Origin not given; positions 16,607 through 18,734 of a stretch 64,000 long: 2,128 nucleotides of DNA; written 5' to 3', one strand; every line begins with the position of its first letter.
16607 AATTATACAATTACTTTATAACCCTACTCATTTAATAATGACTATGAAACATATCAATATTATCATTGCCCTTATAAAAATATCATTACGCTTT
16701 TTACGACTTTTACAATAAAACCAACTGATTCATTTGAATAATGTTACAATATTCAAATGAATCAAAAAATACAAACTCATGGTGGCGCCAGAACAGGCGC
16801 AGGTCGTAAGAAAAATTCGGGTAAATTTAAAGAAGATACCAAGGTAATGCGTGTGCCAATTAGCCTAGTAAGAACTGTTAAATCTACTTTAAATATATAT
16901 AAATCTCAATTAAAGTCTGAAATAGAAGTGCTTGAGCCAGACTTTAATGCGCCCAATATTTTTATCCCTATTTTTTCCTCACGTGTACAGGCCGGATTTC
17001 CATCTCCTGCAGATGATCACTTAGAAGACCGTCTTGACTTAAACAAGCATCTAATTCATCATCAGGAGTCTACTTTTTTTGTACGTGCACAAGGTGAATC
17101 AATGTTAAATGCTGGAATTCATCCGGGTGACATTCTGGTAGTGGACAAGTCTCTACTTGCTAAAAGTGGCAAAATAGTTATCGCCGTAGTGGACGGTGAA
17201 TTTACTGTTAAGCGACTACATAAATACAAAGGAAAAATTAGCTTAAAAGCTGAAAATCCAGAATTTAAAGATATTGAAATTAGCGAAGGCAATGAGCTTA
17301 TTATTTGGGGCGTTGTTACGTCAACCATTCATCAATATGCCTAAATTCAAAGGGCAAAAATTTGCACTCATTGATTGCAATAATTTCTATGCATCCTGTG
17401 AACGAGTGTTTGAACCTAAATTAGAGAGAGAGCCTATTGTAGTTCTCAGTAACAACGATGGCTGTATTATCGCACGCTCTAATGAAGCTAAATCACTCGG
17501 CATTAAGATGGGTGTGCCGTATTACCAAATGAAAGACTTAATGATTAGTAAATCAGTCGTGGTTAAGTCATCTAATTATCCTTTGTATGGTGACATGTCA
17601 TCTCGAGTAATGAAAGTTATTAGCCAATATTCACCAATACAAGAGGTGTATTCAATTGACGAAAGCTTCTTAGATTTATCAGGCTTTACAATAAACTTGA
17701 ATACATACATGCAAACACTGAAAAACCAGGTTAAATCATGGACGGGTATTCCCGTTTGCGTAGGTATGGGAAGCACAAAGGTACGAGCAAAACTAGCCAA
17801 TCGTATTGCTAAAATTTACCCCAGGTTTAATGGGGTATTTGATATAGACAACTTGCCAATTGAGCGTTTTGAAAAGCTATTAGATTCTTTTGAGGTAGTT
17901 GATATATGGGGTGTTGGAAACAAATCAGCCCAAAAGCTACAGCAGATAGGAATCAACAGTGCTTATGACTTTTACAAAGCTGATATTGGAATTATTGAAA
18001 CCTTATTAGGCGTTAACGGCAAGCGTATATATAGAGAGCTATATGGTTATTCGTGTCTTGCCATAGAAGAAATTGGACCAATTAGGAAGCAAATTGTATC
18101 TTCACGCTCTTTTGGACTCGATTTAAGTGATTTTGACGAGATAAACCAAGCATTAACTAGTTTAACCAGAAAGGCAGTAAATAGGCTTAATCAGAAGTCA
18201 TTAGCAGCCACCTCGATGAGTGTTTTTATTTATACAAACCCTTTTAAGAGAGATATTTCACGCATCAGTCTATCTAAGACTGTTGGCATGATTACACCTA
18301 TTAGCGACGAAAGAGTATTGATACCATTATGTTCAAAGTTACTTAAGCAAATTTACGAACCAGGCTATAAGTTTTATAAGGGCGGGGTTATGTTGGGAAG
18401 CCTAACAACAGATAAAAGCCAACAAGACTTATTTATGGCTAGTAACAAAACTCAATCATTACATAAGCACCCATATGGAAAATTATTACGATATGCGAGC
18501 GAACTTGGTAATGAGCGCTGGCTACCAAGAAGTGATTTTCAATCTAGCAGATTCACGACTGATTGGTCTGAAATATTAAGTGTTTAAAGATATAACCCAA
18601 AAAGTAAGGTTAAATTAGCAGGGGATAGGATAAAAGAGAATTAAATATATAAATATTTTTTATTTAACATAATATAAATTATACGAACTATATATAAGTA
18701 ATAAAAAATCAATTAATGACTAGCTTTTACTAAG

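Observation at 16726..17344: UmuDAb-like self-cleaving repressor with its own 39-bp palindromic operator: LexA-independent damage switch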

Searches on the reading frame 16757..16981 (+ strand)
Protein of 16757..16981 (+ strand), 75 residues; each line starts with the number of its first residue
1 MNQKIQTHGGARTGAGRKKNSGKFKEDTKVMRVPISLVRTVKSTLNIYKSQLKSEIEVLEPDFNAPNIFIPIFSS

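Call 22: search_protein_representatives(protein=window:16757-16981:+)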
Query: 75 residues. Proteins with E-value up to 0.001 (for the whole library): 99; up to 1e-10: 4; up to 1e-30: 0. The best 99 are listed.
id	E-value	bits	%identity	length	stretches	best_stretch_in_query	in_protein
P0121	3.7e-19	84.0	61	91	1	4-73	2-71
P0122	2.3e-16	75.2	67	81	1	6-59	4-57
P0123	1.4e-15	72.7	63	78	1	6-59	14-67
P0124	1.6e-12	63.1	55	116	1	6-73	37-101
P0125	2.4e-10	56.2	67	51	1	4-45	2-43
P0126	6.1e-10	54.9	59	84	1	6-54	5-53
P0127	3.1e-09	52.7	72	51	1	6-41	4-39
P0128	2.8e-07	46.5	48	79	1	16-73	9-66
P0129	2.8e-07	46.5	64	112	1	7-50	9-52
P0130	5.5e-07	45.6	43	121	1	5-74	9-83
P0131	6.8e-07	45.3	55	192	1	1-54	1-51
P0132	6.8e-07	45.3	58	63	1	5-49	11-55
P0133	7.3e-07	45.2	44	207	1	5-75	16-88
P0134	7.9e-07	45.1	48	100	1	6-74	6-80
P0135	1.2e-06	44.5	50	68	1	2-53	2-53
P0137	4.1e-06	42.8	44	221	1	6-68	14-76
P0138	4.3e-06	42.8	52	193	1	7-52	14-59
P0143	7.6e-06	42.0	44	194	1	7-74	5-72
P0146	1.2e-05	41.3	39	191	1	3-74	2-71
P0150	1.5e-05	41.1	44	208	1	7-68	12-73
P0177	1.8e-04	37.6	57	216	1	6-47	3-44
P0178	1.9e-04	37.6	42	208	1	12-75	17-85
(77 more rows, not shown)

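Call 24: list_cluster_members(proteins=[P0150, P0178, P0130, P0131, P0133, P0137, P0143, P0146, P0177, P0138])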
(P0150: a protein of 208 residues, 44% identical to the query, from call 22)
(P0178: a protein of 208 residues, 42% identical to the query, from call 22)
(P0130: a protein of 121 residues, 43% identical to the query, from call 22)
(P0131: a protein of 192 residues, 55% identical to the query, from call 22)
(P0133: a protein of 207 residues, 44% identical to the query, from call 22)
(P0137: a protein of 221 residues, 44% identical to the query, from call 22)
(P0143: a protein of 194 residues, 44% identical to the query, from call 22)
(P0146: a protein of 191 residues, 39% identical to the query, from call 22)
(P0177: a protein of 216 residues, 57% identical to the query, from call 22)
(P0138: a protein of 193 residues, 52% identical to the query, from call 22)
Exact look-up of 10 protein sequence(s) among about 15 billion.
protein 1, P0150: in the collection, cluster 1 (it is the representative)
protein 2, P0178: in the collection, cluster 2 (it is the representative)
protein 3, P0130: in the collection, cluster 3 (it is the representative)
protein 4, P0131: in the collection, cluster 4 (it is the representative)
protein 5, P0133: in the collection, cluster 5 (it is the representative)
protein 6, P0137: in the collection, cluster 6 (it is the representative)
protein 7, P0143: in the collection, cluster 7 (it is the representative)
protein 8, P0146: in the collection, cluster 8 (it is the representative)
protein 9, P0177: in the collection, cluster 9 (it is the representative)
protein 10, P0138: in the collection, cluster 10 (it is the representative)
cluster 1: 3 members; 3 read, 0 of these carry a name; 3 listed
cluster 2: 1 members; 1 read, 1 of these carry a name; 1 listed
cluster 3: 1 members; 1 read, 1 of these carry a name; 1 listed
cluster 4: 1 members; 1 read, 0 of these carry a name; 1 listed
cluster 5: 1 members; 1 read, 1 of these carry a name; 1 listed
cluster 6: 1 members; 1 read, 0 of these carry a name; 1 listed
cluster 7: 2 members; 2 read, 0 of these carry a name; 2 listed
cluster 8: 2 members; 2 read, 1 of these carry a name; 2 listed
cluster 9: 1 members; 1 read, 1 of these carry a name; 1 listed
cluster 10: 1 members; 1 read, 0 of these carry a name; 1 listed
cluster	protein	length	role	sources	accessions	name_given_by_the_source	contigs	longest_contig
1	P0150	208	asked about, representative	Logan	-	-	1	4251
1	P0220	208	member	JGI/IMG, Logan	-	-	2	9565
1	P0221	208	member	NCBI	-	-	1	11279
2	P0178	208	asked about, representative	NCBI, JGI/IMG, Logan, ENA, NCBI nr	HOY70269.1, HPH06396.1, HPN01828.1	MAG TPA: S24 family peptidase [Methylotenera sp.] | S24 family peptidase [Methylotenera sp.]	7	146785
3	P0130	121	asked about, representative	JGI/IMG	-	DNA polymerase V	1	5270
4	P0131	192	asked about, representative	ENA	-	-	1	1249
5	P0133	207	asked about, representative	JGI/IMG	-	DNA polymerase V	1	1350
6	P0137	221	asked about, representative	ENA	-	-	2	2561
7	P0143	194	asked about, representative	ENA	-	-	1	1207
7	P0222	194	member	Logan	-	-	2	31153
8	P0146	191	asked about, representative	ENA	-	-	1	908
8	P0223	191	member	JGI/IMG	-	DNA polymerase V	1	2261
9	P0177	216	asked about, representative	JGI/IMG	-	DNA polymerase V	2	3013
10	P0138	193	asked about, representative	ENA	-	-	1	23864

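Call 65: search_protein_families(library=pfam, proteins=[window:16757-16951:+], max_evalue=10)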
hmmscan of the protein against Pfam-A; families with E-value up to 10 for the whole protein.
window:16757-16951:+ (65 aa): 0 families

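Call 66: search_protein_families(library=phrogs, proteins=[window:16757-16951:+], max_evalue=0.01)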
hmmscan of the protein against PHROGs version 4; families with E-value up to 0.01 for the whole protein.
window:16757-16951:+ (65 aa): 2 families
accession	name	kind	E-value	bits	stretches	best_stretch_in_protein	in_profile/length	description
phrog_21736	-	unknown function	8.4e-05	24.1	1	7-57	5-52/94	-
phrog_8312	-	unknown function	0.0002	22.5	1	7-50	68-106/134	-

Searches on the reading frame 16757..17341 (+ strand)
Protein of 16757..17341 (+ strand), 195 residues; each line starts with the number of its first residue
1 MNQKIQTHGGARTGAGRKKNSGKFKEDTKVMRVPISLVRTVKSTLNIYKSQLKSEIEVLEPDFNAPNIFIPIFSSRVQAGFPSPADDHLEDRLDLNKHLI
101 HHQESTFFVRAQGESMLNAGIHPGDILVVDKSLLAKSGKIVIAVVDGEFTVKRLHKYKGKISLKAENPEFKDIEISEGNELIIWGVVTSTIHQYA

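Call 3: search_protein_families(library=pfam, proteins=[window:16757-17341:+], max_evalue=0.1)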
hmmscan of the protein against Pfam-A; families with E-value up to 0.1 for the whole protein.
window:16757-17341:+ (195 aa): 1 family
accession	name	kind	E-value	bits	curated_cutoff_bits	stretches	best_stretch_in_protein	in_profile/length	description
PF00717.28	Peptidase_S24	-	2.4e-33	114.7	23.3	1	71-187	1-115/116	Peptidase S24-like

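Call 4: search_protein_families(library=ncbifam, proteins=[window:16757-17341:+], max_evalue=0.1)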
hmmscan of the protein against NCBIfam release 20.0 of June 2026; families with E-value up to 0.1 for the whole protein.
window:16757-17341:+ (195 aa): 3 families
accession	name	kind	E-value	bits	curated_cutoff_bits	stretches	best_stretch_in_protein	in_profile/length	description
NF007621.2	PRK10276.1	subfamily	4.8e-49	165.2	110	1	78-192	1-115/115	translesion error-prone DNA polymerase V autoproteolytic subunit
TIGR00498.1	lexA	equivalog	2e-25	89.6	110.95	1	56-191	66-199/203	transcriptional repressor LexA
NF051876.1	transXXX_HumD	equivalog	3.3e-23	82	120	1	80-191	2-115/129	HumD family translesion DNA polymerase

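Call 12: find_homologous_proteins(query=window:16757-17341:+)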
Query window:16757-17341:+ (195 aa): 7952 proteins with E <= 0.001 among 8000 candidates; the best 120 are listed.
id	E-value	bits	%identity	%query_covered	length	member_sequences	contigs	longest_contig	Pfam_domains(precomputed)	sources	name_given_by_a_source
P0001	2.8e-122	423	99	100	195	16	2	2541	PF00717.29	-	-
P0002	2.3e-118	410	95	100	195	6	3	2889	PF00717.29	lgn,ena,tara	tara:strand:+ start:362 stop:949 length:588 start_codon:yes stop_codon:yes gene_type:complete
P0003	3.7e-112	390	91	100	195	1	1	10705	PF00717.29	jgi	jgi:DNA polymerase V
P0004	2.6e-111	387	91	100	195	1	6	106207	PF00717.29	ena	-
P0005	9.5e-111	386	90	100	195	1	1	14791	PF00717.29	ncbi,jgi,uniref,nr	ncbi:translesion error-prone DNA polymerase V autoproteolytic subunit [Candidatus Thioglobus sp.]|un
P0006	2.3e-110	384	90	100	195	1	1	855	PF00717.29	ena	-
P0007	4.0e-110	384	89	100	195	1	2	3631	PF00717.29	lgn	-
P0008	1.9e-109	381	90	100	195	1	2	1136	PF00717.29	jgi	-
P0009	7.2e-108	376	88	100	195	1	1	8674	PF00717.29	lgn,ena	-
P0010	1.0e-107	376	88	100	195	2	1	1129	PF00717.29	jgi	-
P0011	1.6e-107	375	89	100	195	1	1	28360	PF00717.29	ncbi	-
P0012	2.6e-107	374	87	100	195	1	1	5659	PF00717.29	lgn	-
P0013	2.6e-107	374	87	100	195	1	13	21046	PF00717.29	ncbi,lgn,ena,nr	ncbi:MAG: translesion error-prone DNA polymerase V autoproteolytic subunit [Proteobacteria bacterium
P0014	3.7e-107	374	87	100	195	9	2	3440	PF00717.29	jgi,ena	-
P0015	2.5e-106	371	88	100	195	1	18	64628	PF00717.29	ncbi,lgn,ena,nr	ncbi:MAG: translesion error-prone DNA polymerase V autoproteolytic subunit [Candidatus Thioglobus sp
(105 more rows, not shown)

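Call 20: find_related_loci(query=window:16757-17341:+, collection=genome_contigs, flank=3000)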
Query window:16757-17341:+ (195 aa) in genome_contigs; peptide patterns used: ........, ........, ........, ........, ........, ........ (x = any residue, [..] = any of these).
599 stretches matched a pattern (row limit reached: there are more); 508 encode a relative of the query (tblastn E <= 1e-3); the best 80 are kept; 80 distinct loci.
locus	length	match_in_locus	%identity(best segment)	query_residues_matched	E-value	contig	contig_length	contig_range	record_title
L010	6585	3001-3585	99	1-195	9e-130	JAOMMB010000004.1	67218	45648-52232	Candidatus Thioglobus sp. isolate AH-541-B16 AH-541-B16_NODE_4, whole genome shotgun sequence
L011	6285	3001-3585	89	1-195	2e-115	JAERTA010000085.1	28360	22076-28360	MAG: Gammaproteobacteria bacterium isolate BH20 c_000000004290, whole genome shotgun sequence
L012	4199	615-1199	87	1-195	2e-115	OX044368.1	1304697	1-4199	MAG: uncultured PS1 clade bacterium isolate A_MB1 genome assembly, chromosome: A_MB1_contig-1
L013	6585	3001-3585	87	1-195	4e-115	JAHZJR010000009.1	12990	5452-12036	MAG: Proteobacteria bacterium isolate O_S4.1_bin.4 k141_41673, whole genome shotgun sequence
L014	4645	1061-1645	88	1-195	2e-114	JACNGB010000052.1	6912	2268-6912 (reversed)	MAG: Candidatus Thioglobus pontius NIOZ-UU_NODE_13747_length_6912_cov_61.0308, whole genome shotgun sequence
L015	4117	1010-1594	87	1-195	4e-114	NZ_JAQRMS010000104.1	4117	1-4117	MAG: Candidatus Thioglobus sp. isolate MAG2 MAG6_104, whole genome shotgun sequence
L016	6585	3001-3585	84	1-195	5e-109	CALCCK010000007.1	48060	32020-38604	MAG TPA_asm: uncultured Gammaproteobacteria bacterium isolate DRR092712_bin.5_CONCOCT_v1.1_MAG genome assembly, contig:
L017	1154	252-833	79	1-194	4e-112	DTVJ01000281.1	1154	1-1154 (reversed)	MAG TPA_asm: Piscirickettsiaceae bacterium isolate UWMA-0130 NODE_61604_length_1154_cov_11.760692, whole genome shotgun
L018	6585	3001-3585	75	1-195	3e-98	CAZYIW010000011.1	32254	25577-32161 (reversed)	MAG TPA_asm: uncultured Piscirickettsiaceae bacterium isolate SRP167671_co2_35 genome assembly, contig: NODE_1825_length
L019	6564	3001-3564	78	7-194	2e-96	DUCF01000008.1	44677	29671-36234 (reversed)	MAG TPA_asm: Candidatus Thioglobus sp. isolate UWMA-0322 NODE_1182_length_44677_cov_0.173808, whole genome shotgun seque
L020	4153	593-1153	77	8-194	1e-94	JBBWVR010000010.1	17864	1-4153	MAG: Gammaproteobacteria bacterium isolate OC6_4000m_MAG_318 OC6_4000m_contig_1730194, whole genome shotgun sequence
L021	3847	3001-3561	75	8-194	2e-94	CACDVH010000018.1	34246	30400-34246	uncultured gamma proteobacterium genome assembly, contig: AG-390-E17_NODE_18, whole genome shotgun sequence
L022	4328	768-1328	76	8-194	2e-94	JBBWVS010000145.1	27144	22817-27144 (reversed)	MAG: Gammaproteobacteria bacterium isolate OC3_3000m_MAG_264 OC3_3000m_contig_857330, whole genome shotgun sequence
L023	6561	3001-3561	75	8-194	5e-94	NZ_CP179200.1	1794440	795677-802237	Pseudothioglobus sp. nBUS_23 chromosome, complete genome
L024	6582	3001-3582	72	1-194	1e-93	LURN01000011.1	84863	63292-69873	MAG: Candidatus Thioglobus sp. REDSEA-S12_B1 scaffold11, whole genome shotgun sequence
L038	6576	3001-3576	52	6-195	2e-59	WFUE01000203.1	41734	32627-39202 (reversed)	MAG: Lysobacterales bacterium isolate S139_57 k151_8207, whole genome shotgun sequence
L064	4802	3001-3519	45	3-193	4e-45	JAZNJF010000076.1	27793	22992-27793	MAG: Thermoguttaceae bacterium isolate T1900044680_TS20190146.MAGScoT_cleanbin_000042 SGB_1685_k141_309119, whole genome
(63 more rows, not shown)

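Call 65: search_protein_families(library=pfam, proteins=[L038:2992-3180:+, L064:3010-3150:+], max_evalue=10)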
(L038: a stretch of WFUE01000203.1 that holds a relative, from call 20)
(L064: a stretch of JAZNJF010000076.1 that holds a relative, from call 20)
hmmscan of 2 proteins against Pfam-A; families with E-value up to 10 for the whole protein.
L038:2992-3180:+ (63 aa): 0 families

L064:3010-3150:+ (47 aa): 0 families

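Call 66: search_protein_families(library=phrogs, proteins=[window:16757-17341:+], max_evalue=0.01)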
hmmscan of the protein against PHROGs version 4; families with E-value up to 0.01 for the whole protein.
window:16757-17341:+ (195 aa): 7 families
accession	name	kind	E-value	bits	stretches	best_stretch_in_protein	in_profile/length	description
phrog_811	-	DNA, RNA and nucleotide metabolism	1.1e-50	171.8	1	67-193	9-134/140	UmuD-like protein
phrog_4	-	transcription regulation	7e-22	79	1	64-193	208-338/400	transcriptional repressor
phrog_10470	-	DNA, RNA and nucleotide metabolism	2.4e-15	57.1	1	116-192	1-76/79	UmuD-like protein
phrog_6201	-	transcription regulation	1.1e-12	48.9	1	101-193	23-117/121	CI-like repressor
phrog_8558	-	unknown function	8e-10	40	1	103-189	17-106/114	-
phrog_21736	-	unknown function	1.7e-08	35.9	1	7-85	5-80/94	-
phrog_8312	-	unknown function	0.0021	19.2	1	7-50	68-106/134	-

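Call 67: search_solved_structures(query=window:16757-17341:+, max_evalue=0.001, show_alignments=1)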
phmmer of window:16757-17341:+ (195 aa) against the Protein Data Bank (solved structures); distinct sequences matched with E-value up to 0.001: 20.
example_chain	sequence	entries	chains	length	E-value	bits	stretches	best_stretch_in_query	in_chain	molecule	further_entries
8gmt_B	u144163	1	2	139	8.6e-31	110.2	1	68-190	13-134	DNA polymerase V subunit UmuD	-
1umu_A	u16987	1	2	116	2.4e-27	99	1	80-190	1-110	UMUD'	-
1i4v_A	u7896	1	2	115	8.3e-27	97.2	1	81-190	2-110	UMUD' PROTEIN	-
1ay9_A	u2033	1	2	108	4.8e-23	85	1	87-190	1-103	UMUD PROTEIN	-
8gms_A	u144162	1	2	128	2e-16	63.4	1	75-176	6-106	LexA repressor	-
7b5g_A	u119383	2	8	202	1.8e-15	60.3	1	75-176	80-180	LexA repressor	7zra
1jhc_A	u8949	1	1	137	2.1e-15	60.1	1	75-176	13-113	LEXA REPRESSOR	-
7ocj_A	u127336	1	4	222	2.2e-15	60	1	75-176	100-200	LexA repressor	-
8s7g_A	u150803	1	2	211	3.4e-15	59.4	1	68-191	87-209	LexA repressor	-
1jhh_A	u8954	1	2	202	4.8e-15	58.9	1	75-176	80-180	LEXA REPRESSOR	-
1jhe_A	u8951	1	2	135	5.1e-15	58.8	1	75-176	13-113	LEXA REPRESSOR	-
8b0v_A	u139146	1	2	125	7.1e-15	58.3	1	73-191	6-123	LexA repressor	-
3jso_A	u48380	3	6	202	1.3e-14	57.5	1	75-176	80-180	LexA repressor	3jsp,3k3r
8trg_I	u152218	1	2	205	1.3e-14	57.5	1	75-176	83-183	LexA repressor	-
1jhf_A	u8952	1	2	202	1.7e-14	57.1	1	75-176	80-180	LEXA REPRESSOR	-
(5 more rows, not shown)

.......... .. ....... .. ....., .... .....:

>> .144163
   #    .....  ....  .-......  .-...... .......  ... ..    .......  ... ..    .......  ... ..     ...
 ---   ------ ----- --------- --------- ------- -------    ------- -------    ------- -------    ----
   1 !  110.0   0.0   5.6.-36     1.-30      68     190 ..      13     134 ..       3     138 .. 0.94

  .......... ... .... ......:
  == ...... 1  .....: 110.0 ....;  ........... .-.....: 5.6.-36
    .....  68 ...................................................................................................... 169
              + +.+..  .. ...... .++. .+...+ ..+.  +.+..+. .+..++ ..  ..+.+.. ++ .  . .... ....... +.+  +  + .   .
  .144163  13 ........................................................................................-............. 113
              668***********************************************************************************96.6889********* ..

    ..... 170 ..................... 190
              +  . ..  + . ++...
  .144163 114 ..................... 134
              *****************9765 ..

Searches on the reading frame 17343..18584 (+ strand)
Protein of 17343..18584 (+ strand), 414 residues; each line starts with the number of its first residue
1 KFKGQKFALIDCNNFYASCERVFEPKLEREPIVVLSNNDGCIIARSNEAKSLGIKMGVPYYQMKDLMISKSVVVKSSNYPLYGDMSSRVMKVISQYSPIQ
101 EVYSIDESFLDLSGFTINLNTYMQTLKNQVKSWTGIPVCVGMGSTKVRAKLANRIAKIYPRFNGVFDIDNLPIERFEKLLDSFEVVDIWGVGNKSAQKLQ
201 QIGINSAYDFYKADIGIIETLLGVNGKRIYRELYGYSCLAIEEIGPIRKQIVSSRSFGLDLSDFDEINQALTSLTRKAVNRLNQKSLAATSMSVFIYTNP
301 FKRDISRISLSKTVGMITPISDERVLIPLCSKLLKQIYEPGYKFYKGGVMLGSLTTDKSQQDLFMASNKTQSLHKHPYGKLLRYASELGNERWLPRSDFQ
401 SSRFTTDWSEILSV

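Call 3: search_protein_families(library=pfam, proteins=[window:17343-18584:+], max_evalue=0.1)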
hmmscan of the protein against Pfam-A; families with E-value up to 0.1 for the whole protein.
window:17343-18584:+ (414 aa): 6 families
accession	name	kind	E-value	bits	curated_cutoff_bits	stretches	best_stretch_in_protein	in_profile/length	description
PF00817.25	IMS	-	8.7e-36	123.5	23.2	1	10-153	1-147/148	impB/mucB/samB family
PF11799.13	IMS_C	-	9.3e-20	71.5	20.7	1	248-361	1-106/109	impB/mucB/samB family C-terminal domain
PF13438.11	DUF4113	-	2e-05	25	24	1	382-414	19-51/51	Domain of unknown function (DUF4113)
PF11798.14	IMS_HHH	-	2.1e-05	24.9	24.4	1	175-204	3-32/32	IMS family HHH motif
PF21999.2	IMS_HHH_1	-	0.038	14.9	27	0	188-232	3-48/53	DNA polymerase-iota, thumb domain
PF10391.15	DNA_pol_lambd_f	-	0.052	13.8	29.8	0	187-206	5-24/51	Fingers domain of DNA polymerase lambda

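Call 4: search_protein_families(library=ncbifam, proteins=[window:17343-18584:+], max_evalue=0.1)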
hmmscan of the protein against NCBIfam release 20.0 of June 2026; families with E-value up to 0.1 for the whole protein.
window:17343-18584:+ (414 aa): 12 families
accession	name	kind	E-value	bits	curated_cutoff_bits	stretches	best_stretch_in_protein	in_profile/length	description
NF002955.0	PRK03609.1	subfamily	8e-102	341.3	431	1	7-412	2-419/422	translesion error-prone DNA polymerase V subunit UmuC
NF002882.0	PRK03348.1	equivalog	1.3e-44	152.8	389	1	10-375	10-364/461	DNA polymerase IV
NF002848.0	PRK03103.1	subfamily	3.8e-42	144.2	381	1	6-375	5-372/410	DNA polymerase IV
NF002492.0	PRK01810.1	equivalog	5.4e-39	134.1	399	1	10-339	15-335/412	DNA polymerase IV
NF002751.0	PRK02794.1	equivalog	8.3e-36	123.8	371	1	7-364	40-386/425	DNA polymerase IV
NF010731.0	PRK14133.1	equivalog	3.4e-34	118.6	362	1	9-306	7-295/352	DNA polymerase IV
NF003015.0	PRK03858.1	subfamily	4.8e-34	118.1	367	1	11-337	13-324/399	DNA polymerase IV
NF002677.0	PRK02406.1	equivalog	1.3e-32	113.3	256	1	6-304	7-302/357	DNA polymerase IV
NF002292.0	PRK01216.1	equivalog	8e-32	110.6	339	1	9-363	5-348/351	DNA polymerase IV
NF002883.0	PRK03352.1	equivalog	4.4e-30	105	330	1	10-312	10-307/347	DNA polymerase IV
NF004712.0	PRK06052.1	subfamily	0.032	13.3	387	1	68-140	45-117/344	methionine synthase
TIGR01766.2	TIGR01766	domain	0.099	13.2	32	0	331-382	10-59/82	IS200/IS605 family accessory protein TnpB-related protein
